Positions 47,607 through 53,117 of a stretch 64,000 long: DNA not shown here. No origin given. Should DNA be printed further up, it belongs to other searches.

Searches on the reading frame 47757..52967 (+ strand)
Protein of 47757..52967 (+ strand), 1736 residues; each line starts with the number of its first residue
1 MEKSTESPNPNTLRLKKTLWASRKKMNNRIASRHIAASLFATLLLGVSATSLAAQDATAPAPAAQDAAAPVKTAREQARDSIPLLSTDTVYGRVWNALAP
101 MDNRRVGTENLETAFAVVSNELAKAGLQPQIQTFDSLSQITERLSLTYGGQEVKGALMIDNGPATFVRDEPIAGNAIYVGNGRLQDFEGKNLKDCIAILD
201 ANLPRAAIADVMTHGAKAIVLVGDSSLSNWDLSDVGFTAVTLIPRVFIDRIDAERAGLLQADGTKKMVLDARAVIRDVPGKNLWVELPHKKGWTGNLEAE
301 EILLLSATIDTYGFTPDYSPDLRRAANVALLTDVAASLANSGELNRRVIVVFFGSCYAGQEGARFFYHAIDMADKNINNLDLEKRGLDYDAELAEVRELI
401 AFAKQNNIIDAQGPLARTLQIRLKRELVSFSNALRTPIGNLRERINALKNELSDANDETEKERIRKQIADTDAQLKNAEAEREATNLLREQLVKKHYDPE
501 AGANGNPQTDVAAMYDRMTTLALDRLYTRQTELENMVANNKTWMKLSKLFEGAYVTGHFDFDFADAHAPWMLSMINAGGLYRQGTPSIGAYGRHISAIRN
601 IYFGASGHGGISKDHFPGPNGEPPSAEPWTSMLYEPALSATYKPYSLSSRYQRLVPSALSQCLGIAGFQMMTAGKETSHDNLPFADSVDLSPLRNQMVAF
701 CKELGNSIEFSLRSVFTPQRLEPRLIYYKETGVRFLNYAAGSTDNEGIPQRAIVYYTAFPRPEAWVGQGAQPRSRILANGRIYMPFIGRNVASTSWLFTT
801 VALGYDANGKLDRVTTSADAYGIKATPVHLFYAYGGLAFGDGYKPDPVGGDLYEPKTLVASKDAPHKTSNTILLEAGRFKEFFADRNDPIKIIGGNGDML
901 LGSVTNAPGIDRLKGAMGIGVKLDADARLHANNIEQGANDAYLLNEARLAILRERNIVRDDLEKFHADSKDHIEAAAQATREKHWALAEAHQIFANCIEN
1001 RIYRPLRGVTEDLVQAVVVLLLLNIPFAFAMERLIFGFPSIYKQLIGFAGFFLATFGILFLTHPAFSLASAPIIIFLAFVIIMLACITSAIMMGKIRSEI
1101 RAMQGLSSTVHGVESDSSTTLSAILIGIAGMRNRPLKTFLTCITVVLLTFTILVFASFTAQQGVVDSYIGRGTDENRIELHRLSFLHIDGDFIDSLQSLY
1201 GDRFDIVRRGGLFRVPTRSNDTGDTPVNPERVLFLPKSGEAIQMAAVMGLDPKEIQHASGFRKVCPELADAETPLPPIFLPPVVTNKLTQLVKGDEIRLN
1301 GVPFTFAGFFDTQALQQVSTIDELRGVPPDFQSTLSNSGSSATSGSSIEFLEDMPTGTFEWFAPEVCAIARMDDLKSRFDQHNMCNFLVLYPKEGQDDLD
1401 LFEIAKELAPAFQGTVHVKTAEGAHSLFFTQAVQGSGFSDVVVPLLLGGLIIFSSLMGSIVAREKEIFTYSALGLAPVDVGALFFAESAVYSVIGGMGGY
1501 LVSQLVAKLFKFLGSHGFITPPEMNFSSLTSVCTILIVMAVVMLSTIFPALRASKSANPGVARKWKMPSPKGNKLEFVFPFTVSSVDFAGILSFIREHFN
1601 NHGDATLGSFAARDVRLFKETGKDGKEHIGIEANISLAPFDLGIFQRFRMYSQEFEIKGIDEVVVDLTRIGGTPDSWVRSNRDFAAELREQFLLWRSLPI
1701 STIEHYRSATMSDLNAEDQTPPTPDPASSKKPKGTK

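Call 60: search_protein_families(library=pfam, proteins=[window:47757-52967:+])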
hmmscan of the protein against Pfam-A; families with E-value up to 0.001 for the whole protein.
window:47757-52967:+ (1736 aa): 1 family
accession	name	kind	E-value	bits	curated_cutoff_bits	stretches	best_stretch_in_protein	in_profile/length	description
PF02687.27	FtsX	-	2e-11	44.4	25.5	1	1444-1555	7-117/120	FtsX-like permease C-terminal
